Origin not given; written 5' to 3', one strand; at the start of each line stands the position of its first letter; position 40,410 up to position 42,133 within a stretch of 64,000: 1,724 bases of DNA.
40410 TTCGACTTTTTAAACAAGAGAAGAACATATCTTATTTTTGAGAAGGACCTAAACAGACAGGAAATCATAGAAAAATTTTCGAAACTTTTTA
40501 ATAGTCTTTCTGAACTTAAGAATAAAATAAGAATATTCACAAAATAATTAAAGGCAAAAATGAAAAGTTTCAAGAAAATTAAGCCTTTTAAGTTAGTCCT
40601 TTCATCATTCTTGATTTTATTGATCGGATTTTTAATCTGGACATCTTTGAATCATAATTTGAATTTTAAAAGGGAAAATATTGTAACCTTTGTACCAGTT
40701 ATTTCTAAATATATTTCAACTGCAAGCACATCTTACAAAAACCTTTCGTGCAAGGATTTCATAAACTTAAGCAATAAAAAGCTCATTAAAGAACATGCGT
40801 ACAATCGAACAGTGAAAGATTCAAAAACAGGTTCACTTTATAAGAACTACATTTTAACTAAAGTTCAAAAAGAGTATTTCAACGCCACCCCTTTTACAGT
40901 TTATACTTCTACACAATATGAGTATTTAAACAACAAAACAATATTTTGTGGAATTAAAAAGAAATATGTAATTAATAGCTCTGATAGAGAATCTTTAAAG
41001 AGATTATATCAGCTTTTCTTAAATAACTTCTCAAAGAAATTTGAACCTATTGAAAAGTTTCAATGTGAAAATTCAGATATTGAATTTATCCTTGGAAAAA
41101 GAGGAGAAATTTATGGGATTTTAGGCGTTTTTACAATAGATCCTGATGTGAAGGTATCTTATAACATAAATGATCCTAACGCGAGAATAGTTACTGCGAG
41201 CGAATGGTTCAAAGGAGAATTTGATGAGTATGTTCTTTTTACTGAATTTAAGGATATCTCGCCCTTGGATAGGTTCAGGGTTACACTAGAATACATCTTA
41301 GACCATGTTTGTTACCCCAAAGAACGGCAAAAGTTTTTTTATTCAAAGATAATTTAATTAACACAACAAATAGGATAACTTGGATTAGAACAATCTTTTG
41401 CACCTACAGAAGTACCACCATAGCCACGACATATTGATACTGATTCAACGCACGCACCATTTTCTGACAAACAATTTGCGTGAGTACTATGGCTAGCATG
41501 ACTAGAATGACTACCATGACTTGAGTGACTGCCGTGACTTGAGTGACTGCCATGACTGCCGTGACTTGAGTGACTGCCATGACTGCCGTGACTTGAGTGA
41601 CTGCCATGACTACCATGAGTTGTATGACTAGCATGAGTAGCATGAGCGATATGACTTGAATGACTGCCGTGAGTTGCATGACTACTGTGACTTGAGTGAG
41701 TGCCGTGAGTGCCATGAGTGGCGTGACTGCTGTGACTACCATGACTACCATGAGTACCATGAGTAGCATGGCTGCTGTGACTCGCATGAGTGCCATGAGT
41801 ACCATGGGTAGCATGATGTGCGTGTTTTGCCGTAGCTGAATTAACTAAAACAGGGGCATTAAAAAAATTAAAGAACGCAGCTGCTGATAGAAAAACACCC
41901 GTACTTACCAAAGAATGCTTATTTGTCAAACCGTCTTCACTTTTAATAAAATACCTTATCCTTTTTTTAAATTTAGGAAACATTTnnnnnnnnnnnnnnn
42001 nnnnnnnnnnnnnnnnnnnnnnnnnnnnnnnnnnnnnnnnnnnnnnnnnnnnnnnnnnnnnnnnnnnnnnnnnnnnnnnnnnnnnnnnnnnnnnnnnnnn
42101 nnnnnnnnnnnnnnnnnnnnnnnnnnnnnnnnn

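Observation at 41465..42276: Near-perfect DNA-level tandem repeats (9/27-bp units) in both precursor genes imply recent expansion and length hypervariability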

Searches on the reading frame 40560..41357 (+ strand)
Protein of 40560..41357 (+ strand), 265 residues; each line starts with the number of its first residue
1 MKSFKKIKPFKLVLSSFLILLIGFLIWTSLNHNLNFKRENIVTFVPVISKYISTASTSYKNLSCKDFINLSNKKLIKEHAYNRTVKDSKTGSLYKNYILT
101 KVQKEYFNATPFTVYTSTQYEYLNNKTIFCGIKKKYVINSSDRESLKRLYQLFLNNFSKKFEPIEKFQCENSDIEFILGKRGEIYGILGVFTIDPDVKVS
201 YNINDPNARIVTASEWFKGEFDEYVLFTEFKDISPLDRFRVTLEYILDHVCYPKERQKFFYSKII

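Call 7: search_protein_families(library=ncbifam, proteins=[window:40560-41357:+], max_evalue=0.01)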
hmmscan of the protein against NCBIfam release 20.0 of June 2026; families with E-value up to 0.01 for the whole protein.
window:40560-41357:+ (265 aa): 0 families

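Call 8: search_protein_families(library=pfam, proteins=[window:40560-41357:+], max_evalue=0.01)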
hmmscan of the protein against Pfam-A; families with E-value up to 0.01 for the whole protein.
window:40560-41357:+ (265 aa): 0 families

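Call 18: find_encoding_contigs(protein=window:40560-41357:+, flank=8000, max_places=10)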
Protein window:40560-41357:+ (265 aa): 5 contigs read that carry it; 5 places shown.
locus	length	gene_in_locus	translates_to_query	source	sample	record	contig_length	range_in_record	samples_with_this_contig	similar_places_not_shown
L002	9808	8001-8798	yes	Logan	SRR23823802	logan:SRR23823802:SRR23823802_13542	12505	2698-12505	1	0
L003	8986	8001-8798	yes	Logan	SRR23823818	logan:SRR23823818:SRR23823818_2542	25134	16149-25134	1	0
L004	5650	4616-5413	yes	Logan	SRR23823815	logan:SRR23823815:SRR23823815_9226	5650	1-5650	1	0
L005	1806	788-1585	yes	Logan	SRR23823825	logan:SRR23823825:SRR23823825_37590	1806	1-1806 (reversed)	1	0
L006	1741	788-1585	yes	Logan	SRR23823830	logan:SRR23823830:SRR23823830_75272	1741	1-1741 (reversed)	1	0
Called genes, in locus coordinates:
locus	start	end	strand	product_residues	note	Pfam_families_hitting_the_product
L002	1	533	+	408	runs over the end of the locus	-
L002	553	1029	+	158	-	-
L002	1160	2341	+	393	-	PF07973:tRNA_SAD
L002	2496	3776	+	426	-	PF00082:Peptidase_S8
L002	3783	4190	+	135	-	-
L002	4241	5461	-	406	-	PF00149:Metallophos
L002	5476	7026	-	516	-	PF01935:DUF87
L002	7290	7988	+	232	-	-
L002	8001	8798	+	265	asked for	-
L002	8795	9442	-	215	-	-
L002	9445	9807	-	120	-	?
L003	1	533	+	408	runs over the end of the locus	-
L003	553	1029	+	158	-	-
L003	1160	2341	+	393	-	PF07973:tRNA_SAD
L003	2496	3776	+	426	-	PF00082:Peptidase_S8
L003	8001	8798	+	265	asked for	-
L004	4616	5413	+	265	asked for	-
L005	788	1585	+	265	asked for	-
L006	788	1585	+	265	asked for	-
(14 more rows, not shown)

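Call 53: search_protein_families(library=padloc, proteins=[window:40560-41357:+], max_evalue=0.001)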
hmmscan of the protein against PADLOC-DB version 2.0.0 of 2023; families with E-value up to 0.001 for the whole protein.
window:40560-41357:+ (265 aa): 0 families

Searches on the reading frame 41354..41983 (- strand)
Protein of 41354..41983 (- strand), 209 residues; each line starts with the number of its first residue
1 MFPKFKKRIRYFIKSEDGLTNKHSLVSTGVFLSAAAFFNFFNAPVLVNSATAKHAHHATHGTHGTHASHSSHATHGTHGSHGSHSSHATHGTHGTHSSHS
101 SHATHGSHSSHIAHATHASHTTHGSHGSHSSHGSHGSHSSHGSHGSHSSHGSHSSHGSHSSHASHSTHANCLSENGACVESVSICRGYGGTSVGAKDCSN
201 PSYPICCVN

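Call 7: search_protein_families(library=ncbifam, proteins=[window:41354-41983:-], max_evalue=0.01)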
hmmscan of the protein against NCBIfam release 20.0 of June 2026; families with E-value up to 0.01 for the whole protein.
window:41354-41983:- (209 aa): 5 families
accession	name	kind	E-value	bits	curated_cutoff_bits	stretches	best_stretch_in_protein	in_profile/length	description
NF038313.3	HisXaaSer_A4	exception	2.2e-20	73.3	55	1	129-168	51-90/93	His-Xaa-Ser repeat protein HxsA4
NF038309.1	HisXaaSer_A3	equivalog_domain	4.1e-09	36.1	65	0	2-89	2-78/81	His-Xaa-Ser repeat protein HxsA3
NF038329.2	gly_rich_SclB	equivalog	1.4e-06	27.5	325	1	60-157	119-216/442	LPXTG-anchored collagen-like adhesin Scl2/SclB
NF038330.1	adhesin_SclA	exception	4.2e-06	26.6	400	1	59-157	112-210/405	LPXTG-anchored collagen-like adhesin Scl1/SclA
NF046116.1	adhesin_Lcl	equivalog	0.001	17.7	500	1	61-151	54-156/431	collagen-like adhesin Lcl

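Call 8: search_protein_families(library=pfam, proteins=[window:41354-41983:-], max_evalue=0.01)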
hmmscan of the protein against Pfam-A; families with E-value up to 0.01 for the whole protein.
window:41354-41983:- (209 aa): 1 family
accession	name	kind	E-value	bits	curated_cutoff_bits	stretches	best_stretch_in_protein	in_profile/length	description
PF01391.23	Collagen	-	0.00057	20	27.2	0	124-156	19-51/60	Collagen triple helix repeat (20 copies)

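Call 15: find_encoding_contigs(protein=window:41354-41983:-, flank=6000, max_places=10)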
Protein window:41354-41983:- (209 aa): no gene with exactly this product is on record in the collection.

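Call 28: find_homologous_proteins(query=window:41354-41983:-, max_evalue=0.001)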
Query window:41354-41983:- (209 aa): 118 proteins with E <= 0.001 among 6417 candidates.
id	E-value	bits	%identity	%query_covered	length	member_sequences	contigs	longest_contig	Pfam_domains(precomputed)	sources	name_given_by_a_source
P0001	5.2e-34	136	63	59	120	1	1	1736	-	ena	-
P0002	3.3e-21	94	93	7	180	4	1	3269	-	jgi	-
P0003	2.3e-20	91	40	68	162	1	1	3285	-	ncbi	-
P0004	4.7e-20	90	41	49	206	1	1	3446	-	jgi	-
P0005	2.2e-18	85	-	-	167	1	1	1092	-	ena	-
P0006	2.3e-18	84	41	64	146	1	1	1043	-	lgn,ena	-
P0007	6.5e-18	83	-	-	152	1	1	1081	-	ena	-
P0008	1.4e-17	82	58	9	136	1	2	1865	-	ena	-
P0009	1.5e-17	82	35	31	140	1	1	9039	-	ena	-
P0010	4.5e-16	77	-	-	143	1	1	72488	-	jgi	-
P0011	4.5e-16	77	-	-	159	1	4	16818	-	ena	-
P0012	6.1e-16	77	45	61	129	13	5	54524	-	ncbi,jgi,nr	ncbi:MAG: hypothetical protein PHP89_02615 [Candidatus Omnitrophica bacterium]|jgi:hypothetical prot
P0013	1.4e-15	75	52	52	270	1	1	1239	-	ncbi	-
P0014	1.1e-14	72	64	28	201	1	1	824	PF01391.24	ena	-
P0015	1.1e-12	66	43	41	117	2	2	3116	-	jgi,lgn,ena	-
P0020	2.1e-11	62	40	41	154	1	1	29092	-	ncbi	ncbi:MAG: hypothetical protein QXM75_01835 [Candidatus Diapherotrites archaeon]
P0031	6.5e-10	57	40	53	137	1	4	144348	-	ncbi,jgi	-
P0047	2.1e-8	52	-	-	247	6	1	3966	-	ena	-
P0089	8.7e-5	40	-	-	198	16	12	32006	-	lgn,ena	-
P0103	2.9e-4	38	-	-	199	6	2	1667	-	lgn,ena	-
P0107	4.6e-4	38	-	-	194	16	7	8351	-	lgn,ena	-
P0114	6.8e-4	37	36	39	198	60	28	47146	-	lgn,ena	-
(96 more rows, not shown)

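Call 47: find_encoding_contigs(protein=P0020, flank=6000, max_places=2)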
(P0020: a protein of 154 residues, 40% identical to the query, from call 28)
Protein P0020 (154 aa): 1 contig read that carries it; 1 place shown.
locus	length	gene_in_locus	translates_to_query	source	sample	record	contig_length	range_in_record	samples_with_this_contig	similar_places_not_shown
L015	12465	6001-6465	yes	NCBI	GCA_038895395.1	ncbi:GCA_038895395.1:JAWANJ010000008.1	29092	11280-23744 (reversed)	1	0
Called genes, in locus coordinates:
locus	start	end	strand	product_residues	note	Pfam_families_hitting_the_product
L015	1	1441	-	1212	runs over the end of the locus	PF13750:Big_3_3 (faint)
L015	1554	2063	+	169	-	PF27806:HxsD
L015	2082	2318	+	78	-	-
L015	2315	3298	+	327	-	PF04055:Radical_SAM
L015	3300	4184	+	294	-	-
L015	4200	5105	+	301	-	PF04055:Radical_SAM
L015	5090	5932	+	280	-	PF04055:Radical_SAM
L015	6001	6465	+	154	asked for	-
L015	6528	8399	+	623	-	PF04055:Radical_SAM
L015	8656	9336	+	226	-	-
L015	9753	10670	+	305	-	PF13231:PMT_2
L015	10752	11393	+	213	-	-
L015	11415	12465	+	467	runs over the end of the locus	PF02310:B12-binding, PF04055:Radical_SAM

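Call 48: find_encoding_contigs(protein=P0012, flank=6000, max_places=2)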
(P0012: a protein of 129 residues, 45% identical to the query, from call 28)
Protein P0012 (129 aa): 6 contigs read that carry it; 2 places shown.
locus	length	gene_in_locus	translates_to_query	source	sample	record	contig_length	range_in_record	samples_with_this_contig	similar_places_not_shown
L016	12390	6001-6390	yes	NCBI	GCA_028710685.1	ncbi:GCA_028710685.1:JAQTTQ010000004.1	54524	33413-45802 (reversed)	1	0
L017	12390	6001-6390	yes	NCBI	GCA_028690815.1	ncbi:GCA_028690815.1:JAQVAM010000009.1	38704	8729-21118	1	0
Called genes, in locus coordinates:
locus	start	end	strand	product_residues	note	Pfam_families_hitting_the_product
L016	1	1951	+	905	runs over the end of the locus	PF00690:Cation_ATPase_N, PF00122:E1-E2_ATPase, PF13246:Cation_ATPase, PF00702:Hydrolase, PF08282:Hydrolase_3 (faint), PF00689:Cation_ATPase_C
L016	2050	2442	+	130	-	-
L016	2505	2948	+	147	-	-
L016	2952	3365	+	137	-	PF27806:HxsD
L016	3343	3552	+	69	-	-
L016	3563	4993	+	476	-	PF04055:Radical_SAM, PF13353:Fer4_12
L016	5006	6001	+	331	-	-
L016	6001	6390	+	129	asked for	-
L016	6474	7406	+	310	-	PF04055:Radical_SAM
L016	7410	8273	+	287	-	PF04055:Radical_SAM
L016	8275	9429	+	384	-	-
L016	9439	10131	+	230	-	PF00072:Response_reg, PF00486:Trans_reg_C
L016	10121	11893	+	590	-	PF00672:HAMP, PF00989:PAS, PF13188:PAS_8 (faint), PF08448:PAS_4, PF13426:PAS_9, PF00512:HisKA, PF02518:HATPase_c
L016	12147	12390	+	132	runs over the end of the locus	PF00072:Response_reg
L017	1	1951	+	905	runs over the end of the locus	PF00690:Cation_ATPase_N, PF00122:E1-E2_ATPase, PF13246:Cation_ATPase, PF00702:Hydrolase, PF08282:Hydrolase_3 (faint), PF00689:Cation_ATPase_C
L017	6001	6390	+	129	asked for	-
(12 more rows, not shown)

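Call 49: find_encoding_contigs(protein=P0031, flank=6000, max_places=2)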
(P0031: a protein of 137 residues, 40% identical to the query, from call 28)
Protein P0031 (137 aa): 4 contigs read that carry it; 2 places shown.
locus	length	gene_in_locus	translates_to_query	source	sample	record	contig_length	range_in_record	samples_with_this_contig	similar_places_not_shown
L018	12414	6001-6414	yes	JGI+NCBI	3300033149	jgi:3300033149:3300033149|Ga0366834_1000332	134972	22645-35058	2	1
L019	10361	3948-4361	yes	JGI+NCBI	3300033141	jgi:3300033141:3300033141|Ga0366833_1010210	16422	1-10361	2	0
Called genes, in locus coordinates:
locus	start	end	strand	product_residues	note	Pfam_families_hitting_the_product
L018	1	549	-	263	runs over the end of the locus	PF01522:Polysacc_deac_1, PF11959:DUF3473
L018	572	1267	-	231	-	PF00535:Glycos_transf_2, PF13641:Glyco_tranf_2_3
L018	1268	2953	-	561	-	PF13231:PMT_2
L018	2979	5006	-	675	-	PF18911:PKD_4 (weak), PF00801:PKD (weak), PF18911:PKD_4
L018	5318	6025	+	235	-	PF13610:DDE_Tnp_IS240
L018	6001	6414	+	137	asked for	-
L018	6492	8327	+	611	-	PF04055:Radical_SAM, PF13353:Fer4_12 (faint)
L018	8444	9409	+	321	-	-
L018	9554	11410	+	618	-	PF04055:Radical_SAM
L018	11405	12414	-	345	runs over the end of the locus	-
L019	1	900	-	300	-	?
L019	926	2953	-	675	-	PF18911:PKD_4 (weak), PF00801:PKD (weak), PF18911:PKD_4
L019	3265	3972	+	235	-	PF13610:DDE_Tnp_IS240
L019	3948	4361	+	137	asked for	-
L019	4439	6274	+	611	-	PF04055:Radical_SAM, PF13353:Fer4_12 (faint)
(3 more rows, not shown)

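Call 53: search_protein_families(library=padloc, proteins=[window:41354-41983:-], max_evalue=0.001)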
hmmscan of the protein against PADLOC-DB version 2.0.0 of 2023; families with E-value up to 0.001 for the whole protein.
window:41354-41983:- (209 aa): 0 families

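Call 75: list_cluster_members(proteins=[P0012, P0089, P0107, P0114, P0002, P0047, P0103])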
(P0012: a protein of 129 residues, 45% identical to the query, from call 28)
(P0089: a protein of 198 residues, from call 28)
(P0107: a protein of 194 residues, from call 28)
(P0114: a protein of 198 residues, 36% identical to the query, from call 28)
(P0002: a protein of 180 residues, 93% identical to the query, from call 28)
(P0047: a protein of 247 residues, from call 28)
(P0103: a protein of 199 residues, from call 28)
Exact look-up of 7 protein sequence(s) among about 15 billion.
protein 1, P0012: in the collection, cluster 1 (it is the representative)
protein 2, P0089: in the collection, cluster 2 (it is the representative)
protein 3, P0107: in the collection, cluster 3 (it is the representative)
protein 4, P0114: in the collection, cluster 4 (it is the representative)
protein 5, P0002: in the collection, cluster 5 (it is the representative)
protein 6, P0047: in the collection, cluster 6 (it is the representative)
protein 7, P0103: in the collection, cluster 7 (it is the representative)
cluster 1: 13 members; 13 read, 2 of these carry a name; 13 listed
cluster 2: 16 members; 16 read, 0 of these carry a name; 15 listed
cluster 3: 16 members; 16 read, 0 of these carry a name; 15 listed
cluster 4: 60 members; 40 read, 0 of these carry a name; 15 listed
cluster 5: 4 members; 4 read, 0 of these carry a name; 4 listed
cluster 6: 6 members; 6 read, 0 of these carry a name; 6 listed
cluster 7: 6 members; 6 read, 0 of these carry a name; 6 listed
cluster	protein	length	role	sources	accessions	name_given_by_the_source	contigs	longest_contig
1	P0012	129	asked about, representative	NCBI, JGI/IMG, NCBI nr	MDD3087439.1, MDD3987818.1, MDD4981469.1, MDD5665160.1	MAG: hypothetical protein PHP89_02615 [Candidatus Omnitrophica bacterium] | hypothetical protein | hypothetical protein [Candidatus Omnitrophota bacterium]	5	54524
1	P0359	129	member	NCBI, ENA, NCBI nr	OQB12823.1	MAG: hypothetical protein BWY16_00320 [Candidatus Omnitrophica bacterium ADurb.Bin205]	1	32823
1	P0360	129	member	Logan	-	-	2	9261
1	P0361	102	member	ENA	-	-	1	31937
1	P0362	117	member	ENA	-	-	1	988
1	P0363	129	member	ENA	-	-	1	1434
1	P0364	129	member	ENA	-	-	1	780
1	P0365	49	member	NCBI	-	-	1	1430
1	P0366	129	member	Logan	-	-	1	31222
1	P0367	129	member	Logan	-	-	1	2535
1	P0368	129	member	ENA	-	-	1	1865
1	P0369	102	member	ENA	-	-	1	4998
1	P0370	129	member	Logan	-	-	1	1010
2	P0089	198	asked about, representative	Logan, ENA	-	-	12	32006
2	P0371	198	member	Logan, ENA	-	-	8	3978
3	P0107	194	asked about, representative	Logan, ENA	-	-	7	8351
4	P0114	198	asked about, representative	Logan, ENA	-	-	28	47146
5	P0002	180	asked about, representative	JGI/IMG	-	-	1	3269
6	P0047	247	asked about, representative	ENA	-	-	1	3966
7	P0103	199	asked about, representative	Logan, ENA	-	-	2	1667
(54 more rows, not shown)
